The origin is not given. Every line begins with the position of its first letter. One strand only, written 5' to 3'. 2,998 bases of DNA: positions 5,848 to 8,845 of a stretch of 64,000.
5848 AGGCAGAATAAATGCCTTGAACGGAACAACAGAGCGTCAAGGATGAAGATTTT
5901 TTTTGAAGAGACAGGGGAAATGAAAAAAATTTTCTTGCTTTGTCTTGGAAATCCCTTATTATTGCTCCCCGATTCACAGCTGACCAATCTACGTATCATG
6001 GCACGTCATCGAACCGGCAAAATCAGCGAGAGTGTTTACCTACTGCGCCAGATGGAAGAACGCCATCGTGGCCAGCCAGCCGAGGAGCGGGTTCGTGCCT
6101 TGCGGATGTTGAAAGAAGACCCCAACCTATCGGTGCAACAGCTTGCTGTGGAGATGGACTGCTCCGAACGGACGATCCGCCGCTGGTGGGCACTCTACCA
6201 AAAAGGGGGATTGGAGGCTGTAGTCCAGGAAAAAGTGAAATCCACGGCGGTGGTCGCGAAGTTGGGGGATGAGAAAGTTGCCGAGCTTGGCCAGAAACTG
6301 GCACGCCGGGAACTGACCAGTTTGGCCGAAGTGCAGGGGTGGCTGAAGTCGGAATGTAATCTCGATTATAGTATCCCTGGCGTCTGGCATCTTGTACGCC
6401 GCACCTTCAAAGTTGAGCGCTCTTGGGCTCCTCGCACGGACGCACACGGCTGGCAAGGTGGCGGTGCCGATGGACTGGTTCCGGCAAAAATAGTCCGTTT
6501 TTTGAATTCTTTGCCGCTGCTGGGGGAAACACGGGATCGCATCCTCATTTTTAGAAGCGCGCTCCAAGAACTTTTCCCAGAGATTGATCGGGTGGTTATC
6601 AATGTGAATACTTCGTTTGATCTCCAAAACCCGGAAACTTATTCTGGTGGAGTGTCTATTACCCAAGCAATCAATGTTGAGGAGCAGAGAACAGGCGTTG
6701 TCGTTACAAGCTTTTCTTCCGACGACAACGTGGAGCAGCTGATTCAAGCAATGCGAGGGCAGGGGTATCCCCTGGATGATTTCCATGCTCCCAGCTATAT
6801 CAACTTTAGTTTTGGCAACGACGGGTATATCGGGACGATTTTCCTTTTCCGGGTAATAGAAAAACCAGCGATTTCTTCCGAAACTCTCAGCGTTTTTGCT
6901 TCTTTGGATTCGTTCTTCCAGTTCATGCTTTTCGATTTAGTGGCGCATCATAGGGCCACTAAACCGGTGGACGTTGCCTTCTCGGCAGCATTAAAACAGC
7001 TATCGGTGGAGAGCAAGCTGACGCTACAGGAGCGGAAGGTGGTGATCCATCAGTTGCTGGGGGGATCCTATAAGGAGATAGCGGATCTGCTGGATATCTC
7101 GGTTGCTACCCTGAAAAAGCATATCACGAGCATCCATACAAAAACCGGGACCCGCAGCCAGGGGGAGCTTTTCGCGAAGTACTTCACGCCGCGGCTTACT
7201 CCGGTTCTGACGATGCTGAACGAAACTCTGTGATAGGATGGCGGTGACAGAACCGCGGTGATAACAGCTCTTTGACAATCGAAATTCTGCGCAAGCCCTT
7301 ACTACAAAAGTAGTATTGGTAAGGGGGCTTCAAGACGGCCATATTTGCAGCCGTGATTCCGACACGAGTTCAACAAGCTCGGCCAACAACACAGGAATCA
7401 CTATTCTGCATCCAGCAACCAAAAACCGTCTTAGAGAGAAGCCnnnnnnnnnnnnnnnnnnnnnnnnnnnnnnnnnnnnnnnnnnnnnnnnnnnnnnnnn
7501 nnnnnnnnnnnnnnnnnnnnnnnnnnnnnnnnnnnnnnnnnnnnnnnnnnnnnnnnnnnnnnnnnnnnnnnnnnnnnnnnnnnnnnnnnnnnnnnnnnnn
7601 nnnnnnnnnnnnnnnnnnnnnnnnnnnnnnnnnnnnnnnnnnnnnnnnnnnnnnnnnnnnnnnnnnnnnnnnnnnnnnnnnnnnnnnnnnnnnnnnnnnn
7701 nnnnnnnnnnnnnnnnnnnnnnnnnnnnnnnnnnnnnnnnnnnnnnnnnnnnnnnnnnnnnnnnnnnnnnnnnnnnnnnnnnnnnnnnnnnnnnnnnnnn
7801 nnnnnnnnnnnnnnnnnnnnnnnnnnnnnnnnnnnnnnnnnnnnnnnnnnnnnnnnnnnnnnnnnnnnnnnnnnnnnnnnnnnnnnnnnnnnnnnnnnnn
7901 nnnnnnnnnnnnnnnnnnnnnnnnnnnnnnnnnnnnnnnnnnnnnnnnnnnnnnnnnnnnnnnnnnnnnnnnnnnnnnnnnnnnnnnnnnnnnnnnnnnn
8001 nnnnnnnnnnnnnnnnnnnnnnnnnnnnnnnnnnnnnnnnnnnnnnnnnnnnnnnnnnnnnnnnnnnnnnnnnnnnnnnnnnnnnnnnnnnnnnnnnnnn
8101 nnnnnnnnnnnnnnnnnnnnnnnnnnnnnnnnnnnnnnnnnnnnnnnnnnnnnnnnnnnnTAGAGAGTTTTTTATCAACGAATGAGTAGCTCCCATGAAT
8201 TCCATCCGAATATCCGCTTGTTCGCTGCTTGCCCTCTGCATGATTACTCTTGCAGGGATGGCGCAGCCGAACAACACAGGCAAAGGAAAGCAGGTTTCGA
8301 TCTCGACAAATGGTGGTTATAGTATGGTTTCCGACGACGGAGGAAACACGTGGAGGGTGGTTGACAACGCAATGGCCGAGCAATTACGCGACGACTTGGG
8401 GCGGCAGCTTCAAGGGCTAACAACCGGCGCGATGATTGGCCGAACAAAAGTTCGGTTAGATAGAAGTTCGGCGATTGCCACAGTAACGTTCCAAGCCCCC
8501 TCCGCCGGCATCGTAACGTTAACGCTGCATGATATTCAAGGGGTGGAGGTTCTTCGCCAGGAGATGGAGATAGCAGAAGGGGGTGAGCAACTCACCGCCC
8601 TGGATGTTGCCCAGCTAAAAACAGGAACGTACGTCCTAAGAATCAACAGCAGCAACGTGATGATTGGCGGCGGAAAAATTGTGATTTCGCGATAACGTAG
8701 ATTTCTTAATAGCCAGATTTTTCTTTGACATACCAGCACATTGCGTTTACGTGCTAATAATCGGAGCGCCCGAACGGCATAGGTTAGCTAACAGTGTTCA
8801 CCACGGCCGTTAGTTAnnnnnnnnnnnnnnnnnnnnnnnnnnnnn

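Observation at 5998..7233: LuxR-type regulator whose N-terminus looks like a domesticated IS630 transposase DNA-binding domain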

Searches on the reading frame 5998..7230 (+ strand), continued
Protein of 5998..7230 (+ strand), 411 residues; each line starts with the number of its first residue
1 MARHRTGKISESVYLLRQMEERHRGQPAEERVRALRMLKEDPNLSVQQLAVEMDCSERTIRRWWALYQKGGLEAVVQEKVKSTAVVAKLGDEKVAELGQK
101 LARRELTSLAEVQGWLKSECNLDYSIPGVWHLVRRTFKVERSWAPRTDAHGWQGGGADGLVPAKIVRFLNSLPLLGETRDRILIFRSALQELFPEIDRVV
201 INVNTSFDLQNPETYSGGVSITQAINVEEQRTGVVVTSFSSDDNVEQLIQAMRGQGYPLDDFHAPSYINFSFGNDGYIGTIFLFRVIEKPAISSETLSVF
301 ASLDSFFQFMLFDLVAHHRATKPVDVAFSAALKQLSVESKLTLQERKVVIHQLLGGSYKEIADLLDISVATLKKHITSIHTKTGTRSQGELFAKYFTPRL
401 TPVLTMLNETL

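Call 35: fold_search(model_id=the predicted structure, library=pdb)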
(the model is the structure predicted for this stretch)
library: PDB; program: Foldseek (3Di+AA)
matches with E <= 10: 590; with E <= 0.001: 1
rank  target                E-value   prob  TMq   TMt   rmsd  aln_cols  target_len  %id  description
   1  4mcw_A                6.3e-04  1.00  0.27  0.30  15.2       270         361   11  Crystal structure of a HD-GYP domain (a cyclic-di-GMP phosphodiesterase) containing a tri-nuclear metal centre (released 2014-02-19)
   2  3szt_B                2.1e-03  0.99  0.14  0.23  15.2       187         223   16  Quorum Sensing Control Repressor, QscR, Bound to N-3-oxo-dodecanoyl-L-Homoserine Lactone (released 2011-09-28)
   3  7r3e_B                2.3e-03  0.90  0.18  0.15  19.6       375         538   14  Fusion construct of PqsE and RhlR in complex with the synthetic antagonist mBTL (released 2022-12-14)
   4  7r3g_A                3.2e-03  0.98  0.19  0.30  14.6       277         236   13  PROSS optimitzed variant of RhlR (75 mutations) in complex with the synthetic antagonist mBTL (released 2022-12-14)
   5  7r3h_C                3.6e-03  1.00  0.21  0.34  14.5       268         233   13  PROSS optimitzed variant of RhlR (75 mutations) in complex with native autoinducer C4-HSL (released 2022-12-14)
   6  4mcw_B                3.7e-03  1.00  0.26  0.29  15.5       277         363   12  Crystal structure of a HD-GYP domain (a cyclic-di-GMP phosphodiesterase) containing a tri-nuclear metal centre (released 2014-02-19)
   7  4lgw                  3.7e-03  0.99  0.20  0.31  14.6       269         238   14  Crystal structure of Escherichia coli SdiA in the space group P6522 (released 2014-03-19)
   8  2q0o_A                3.7e-03  0.99  0.22  0.33  12.9       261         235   11  Crystal structure of an anti-activation complex in bacterial quorum sensing (released 2007-09-25)
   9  6cbq_A                4.1e-03  0.97  0.18  0.27  14.8       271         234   14  Crystal structure of QscR bound to agonist S3 (released 2018-02-28)
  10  7r3e_A                4.8e-03  0.95  0.21  0.17  18.2       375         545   14  Fusion construct of PqsE and RhlR in complex with the synthetic antagonist mBTL (released 2022-12-14)
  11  7r3i_A                5.6e-03  0.97  0.18  0.28  14.9       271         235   14  PROSS optimitzed variant of RhlR (61 mutations) in complex with the synthetic antagonist mBTL (released 2022-12-14)
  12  7r3j_D                7.3e-03  0.97  0.20  0.30  14.6       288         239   11  Nativ complex of PqsE and RhlR with the synthetic antagonist mBTL (released 2022-12-14)
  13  7r3i_B                7.3e-03  0.92  0.17  0.26  14.9       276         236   14  PROSS optimitzed variant of RhlR (61 mutations) in complex with the synthetic antagonist mBTL (released 2022-12-14)
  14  4lfu                  7.6e-03  0.99  0.21  0.33  14.8       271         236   13  Crystal structure of Escherichia coli SdiA in the space group C2 (released 2014-03-19)
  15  4y15_B                9.9e-03  0.97  0.19  0.30  15.0       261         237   13  SdiA in complex with 3-oxo-C6-homoserine lactone (released 2015-04-08)
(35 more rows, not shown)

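Call 53: find_related_loci(query=A1, collection=genome_contigs, flank=6000)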
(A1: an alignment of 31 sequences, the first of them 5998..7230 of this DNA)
Query A1 (411 aa) in genome_contigs; peptide patterns used: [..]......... (x = any residue, [..] = any of these).
255 stretches matched a pattern; 54 encode a relative of the query (tblastn E <= 1e-3); 53 distinct loci.
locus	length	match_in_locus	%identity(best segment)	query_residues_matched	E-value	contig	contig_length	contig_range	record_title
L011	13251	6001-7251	60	1-409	3e-164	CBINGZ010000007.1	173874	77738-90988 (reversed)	MAG TPA_asm: uncultured bacterium isolate SRR16817054_binner12_Refined_41 genome assembly, contig: ERZ27394105.26, whole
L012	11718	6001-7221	42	1-401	5e-101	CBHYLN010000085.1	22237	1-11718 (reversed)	MAG TPA_asm: uncultured bacterium isolate ERR14722427_metabat2_28 genome assembly, contig: ERZ27336822.1067, whole genom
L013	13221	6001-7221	40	1-401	4e-94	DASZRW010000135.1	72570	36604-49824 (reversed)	MAG TPA_asm: Candidatus Kapaibacterium sp. isolate SMAG_U6034 k141_23202, whole genome shotgun sequence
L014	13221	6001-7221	40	1-401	3e-94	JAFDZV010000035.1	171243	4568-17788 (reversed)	MAG: Bacteroidetes bacterium isolate SZAS-92 BACT-TMP-15__35__length-171243, whole genome shotgun sequence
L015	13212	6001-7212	38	1-402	8e-91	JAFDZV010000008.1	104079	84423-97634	MAG: Bacteroidetes bacterium isolate SZAS-92 BACT-TMP-15__8__length-104079, whole genome shotgun sequence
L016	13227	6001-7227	38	2-402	3e-90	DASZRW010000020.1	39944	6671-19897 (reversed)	MAG TPA_asm: Candidatus Kapaibacterium sp. isolate SMAG_U6034 k141_581473, whole genome shotgun sequence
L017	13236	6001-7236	39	1-400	1e-89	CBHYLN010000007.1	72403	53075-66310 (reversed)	MAG TPA_asm: uncultured bacterium isolate ERR14722427_metabat2_28 genome assembly, contig: ERZ27336822.166, whole genome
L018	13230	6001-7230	37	1-401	9e-88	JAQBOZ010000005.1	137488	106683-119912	MAG: Chlorobiota bacterium isolate RYN_334 scaffold_6769955, whole genome shotgun sequence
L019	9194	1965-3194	37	1-401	9e-88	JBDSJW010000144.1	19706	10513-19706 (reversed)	MAG: Candidatus Kapaibacterium sp. isolate cluster1_bin.331 k127_146897, whole genome shotgun sequence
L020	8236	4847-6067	38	1-402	2e-87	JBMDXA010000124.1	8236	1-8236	MAG: Candidatus Kapaibacteriota bacterium isolate FBaNitRs1_5 FBaNitRs1_contig124, whole genome shotgun sequence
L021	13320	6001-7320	35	1-401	6e-87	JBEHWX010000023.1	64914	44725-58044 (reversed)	MAG: Bacteroidota bacterium isolate ES1.bin.100 NODE_454_length_64914_cov_7.560889, whole genome shotgun sequence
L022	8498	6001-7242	38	1-401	7e-85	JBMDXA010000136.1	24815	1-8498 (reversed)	MAG: Candidatus Kapaibacteriota bacterium isolate FBaNitRs1_5 FBaNitRs1_contig136, whole genome shotgun sequence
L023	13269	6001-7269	37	1-401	7e-84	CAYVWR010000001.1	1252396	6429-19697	MAG TPA_asm: uncultured Alphaproteobacteria bacterium isolate SRP344714_co2_242 genome assembly, contig: NODE_1_length_1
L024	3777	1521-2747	38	1-401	4e-83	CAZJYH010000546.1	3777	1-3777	MAG TPA_asm: uncultured Alphaproteobacteria bacterium isolate SRP342105_co1_110 genome assembly, contig: NODE_36031_leng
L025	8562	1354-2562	36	1-401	6e-78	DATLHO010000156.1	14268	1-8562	MAG TPA_asm: Candidatus Kapaibacterium sp. isolate SMAG_U13642 k141_69269, whole genome shotgun sequence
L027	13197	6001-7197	35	9-400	9e-77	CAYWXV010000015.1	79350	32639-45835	MAG TPA_asm: uncultured Alphaproteobacteria bacterium isolate binchicken_co118_222 genome assembly, contig: NODE_225_len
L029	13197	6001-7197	36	1-397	2e-73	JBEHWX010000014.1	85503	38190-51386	MAG: Bacteroidota bacterium isolate ES1.bin.100 NODE_285_length_85503_cov_8.173189, whole genome shotgun sequence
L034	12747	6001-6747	45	160-409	4e-61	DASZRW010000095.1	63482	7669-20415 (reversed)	MAG TPA_asm: Candidatus Kapaibacterium sp. isolate SMAG_U6034 k141_369082, whole genome shotgun sequence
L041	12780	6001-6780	41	144-400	8e-55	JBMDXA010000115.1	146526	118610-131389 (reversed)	MAG: Candidatus Kapaibacteriota bacterium isolate FBaNitRs1_5 FBaNitRs1_contig115, whole genome shotgun sequence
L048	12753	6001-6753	38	153-400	2e-48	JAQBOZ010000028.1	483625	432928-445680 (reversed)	MAG: Chlorobiota bacterium isolate RYN_334 scaffold_1054995, whole genome shotgun sequence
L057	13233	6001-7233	82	1-411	0e+0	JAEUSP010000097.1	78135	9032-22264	MAG: Chlorobiota bacterium isolate new MAG-306 k141_3597792, whole genome shotgun sequence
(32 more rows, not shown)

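Call 67: search_protein_families(library=pfam, proteins=[L005:5720-6313:+, L008:3514-4119:+, L001:10866-11402:+, L011:7434-8069:+, L034:7438-8070:+, L041:7003-7596:+, L048:7286-7891:+, L005:6518-7057:+], max_evalue=1)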
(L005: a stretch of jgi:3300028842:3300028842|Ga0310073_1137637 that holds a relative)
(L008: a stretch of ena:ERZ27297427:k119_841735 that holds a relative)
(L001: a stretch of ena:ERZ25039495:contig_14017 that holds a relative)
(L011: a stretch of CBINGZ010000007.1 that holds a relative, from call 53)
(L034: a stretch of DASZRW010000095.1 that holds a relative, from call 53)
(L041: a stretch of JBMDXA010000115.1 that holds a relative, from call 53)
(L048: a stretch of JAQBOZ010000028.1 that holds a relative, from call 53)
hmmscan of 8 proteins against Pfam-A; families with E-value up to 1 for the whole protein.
L005:5720-6313:+ (198 aa): 2 families
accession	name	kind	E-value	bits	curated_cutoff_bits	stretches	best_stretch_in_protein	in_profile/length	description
PF01917.21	Arch_flagellin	-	0.00098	19.9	29.5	1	9-95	19-103/162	Archaebacterial flagellin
PF02630.20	SCO1-SenC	-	0.073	13.5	22.8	1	104-134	19-49/134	SCO1/SenC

L008:3514-4119:+ (202 aa): 0 families

L001:10866-11402:+ (179 aa): 2 families
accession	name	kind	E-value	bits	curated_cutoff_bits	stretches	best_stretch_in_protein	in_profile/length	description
PF19081.6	Ig_7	-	0.058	14.1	27.3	1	138-173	12-48/84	Ig-like domain CHU_C associated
PF14600.11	CBM_5_12_2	-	0.63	10.4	27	0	152-162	37-47/62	Cellulose-binding domain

L011:7434-8069:+ (212 aa): 1 family
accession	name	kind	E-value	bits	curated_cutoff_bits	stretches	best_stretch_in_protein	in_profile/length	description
PF00157.23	Pou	-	0.12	12.7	27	1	132-152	18-38/72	Pou domain - N-terminal to homeobox domain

L034:7438-8070:+ (211 aa): 0 families

L041:7003-7596:+ (198 aa): 0 families

L048:7286-7891:+ (202 aa): 1 family
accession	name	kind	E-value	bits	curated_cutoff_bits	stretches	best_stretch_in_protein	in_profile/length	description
PF03044.19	Herpes_UL16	-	0.036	13.8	25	1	164-199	178-218/337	Herpesvirus UL16/UL94 family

L005:6518-7057:+ (180 aa): 5 families
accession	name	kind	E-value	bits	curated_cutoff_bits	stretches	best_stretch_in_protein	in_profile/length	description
PF18962.6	Por_Secre_tail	-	0.002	18.8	27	1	110-178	11-75/75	Secretion system C-terminal sorting domain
PF02012.26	BNR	-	0.0086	16.3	27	1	59-68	2-11/12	BNR/Asp-box repeat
PF19135.5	DUF5818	-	0.019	15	27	1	49-78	4-32/57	Protein of unknown function (DUF5818)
PF13860.13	FlgD_ig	-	0.085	13.3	27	1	105-151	8-55/79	FlgD Ig-like domain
PF12021.13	DUF3509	-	0.17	12.2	25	1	113-146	13-51/87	Protein of unknown function (DUF3509)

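Call 79: list_cluster_members(proteins=[P0001])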
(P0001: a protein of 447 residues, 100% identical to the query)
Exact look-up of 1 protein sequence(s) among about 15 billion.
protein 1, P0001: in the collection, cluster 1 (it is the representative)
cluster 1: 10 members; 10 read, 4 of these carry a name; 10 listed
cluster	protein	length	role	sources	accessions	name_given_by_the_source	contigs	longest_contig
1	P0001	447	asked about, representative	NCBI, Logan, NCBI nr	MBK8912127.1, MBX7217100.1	MAG: helix-turn-helix domain-containing protein [Chlorobi bacterium] | helix-turn-helix domain-containing protein [Chlorobiota bacterium]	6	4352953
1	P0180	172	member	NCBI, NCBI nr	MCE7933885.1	MAG: HTH domain-containing protein [Chlorobi bacterium CHB2] | HTH domain-containing protein [Chlorobi bacterium CHB2]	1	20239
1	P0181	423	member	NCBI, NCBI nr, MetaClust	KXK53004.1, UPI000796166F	MAG: Sigma-70, region 4 [Chlorobi bacterium OLB7] | status=active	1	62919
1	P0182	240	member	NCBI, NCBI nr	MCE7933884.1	MAG: helix-turn-helix transcriptional regulator [Chlorobi bacterium CHB2] | helix-turn-helix transcriptional regulator [Chlorobi bacterium CHB2]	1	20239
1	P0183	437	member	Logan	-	-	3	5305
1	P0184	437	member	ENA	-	-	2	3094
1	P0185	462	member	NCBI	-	-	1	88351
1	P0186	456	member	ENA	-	-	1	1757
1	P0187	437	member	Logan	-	-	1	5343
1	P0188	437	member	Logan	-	-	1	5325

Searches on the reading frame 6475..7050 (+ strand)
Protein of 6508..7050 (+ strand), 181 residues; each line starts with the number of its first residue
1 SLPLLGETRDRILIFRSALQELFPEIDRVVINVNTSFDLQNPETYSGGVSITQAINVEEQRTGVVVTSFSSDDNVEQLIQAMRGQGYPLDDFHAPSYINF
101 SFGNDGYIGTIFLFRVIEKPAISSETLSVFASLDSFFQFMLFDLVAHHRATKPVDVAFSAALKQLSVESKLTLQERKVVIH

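Call 4: search_protein_families(library=pfam, proteins=[window:6508-7050:+], max_evalue=10)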
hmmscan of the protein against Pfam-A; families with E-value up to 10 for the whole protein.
window:6508-7050:+ (181 aa): 1 family
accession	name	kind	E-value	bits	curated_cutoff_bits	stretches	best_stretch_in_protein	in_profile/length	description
PF02845.22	CUE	-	0.13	12.4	21.1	1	18-31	7-20/42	CUE domain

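Call 34: search_solved_structures(query=A3, max_evalue=10)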
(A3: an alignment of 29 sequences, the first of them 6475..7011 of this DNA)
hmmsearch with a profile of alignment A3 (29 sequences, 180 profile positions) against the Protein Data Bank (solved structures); distinct sequences matched with E-value up to 10: 3.
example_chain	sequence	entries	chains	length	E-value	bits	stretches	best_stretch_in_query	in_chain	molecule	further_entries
9hac_B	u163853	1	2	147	0.38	13.4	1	4-76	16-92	BBF-14_binder4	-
2eky_A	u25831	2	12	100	0.5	13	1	15-55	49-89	UPF0045 protein MJ1052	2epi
3h79_A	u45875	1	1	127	0.95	12.1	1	66-122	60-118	Thioredoxin-like protein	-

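Call 44: predict_structure(alignment_id=A3)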
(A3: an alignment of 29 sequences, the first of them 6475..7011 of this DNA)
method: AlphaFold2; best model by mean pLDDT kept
length: 179 residues; sequences in the alignment: 29
mean_pLDDT: 73.8   pTM: 0.69
mean pLDDT of the five models: 73.8, 71.8, 71.5, 70.3, 65.0
residues with pLDDT >= 90: 18; 70-90: 101; 50-70: 42; < 50: 18
segments of 3 or more residues with pLDDT < 50: 62-68, 70-79
pLDDT, mean of each block of 10 residues (from residue 1): 67 70 78 87 80 62 44 42 71 83 90 78 92 90 86 82 67 58
secondary structure, 60 per line:
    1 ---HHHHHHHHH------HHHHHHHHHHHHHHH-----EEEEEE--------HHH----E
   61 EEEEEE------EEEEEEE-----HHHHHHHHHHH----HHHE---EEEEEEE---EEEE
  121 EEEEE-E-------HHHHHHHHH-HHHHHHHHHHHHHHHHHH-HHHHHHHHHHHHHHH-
elements in order: H4-12 H19-33 E39-44 E60-66 E73-79 H85-95 E107-113 E117-125 H135-143 H145-162 H164-178

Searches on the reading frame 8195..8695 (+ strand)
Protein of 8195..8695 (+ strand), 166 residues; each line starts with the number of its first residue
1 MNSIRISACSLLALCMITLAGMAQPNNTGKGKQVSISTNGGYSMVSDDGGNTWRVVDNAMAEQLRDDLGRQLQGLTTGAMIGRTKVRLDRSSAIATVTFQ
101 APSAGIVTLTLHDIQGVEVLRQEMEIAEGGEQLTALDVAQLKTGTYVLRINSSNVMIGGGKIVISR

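Call 18: search_protein_families(library=pfam, proteins=[window:8195-8695:+], max_evalue=0.001)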
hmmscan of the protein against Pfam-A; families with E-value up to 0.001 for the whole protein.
window:8195-8695:+ (166 aa): 1 family
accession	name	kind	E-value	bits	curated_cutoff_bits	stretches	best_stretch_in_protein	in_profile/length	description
PF18962.6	Por_Secre_tail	-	9e-06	26.3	27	1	95-164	10-75/75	Secretion system C-terminal sorting domain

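Call 67: search_protein_families(library=pfam, proteins=[window:8195-8692:+], max_evalue=1)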
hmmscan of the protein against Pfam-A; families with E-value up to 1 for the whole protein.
window:8195-8692:+ (166 aa): 3 families
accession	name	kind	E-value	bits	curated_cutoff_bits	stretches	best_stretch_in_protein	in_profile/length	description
PF18962.6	Por_Secre_tail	-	9e-06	26.3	27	1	95-164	10-75/75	Secretion system C-terminal sorting domain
PF02838.20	Glyco_hydro_20b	-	0.0074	17.5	26.1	1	36-160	18-92/124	Glycosyl hydrolase family 20, domain 2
PF02012.26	BNR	-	0.091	13.2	27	0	45-54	2-11/12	BNR/Asp-box repeat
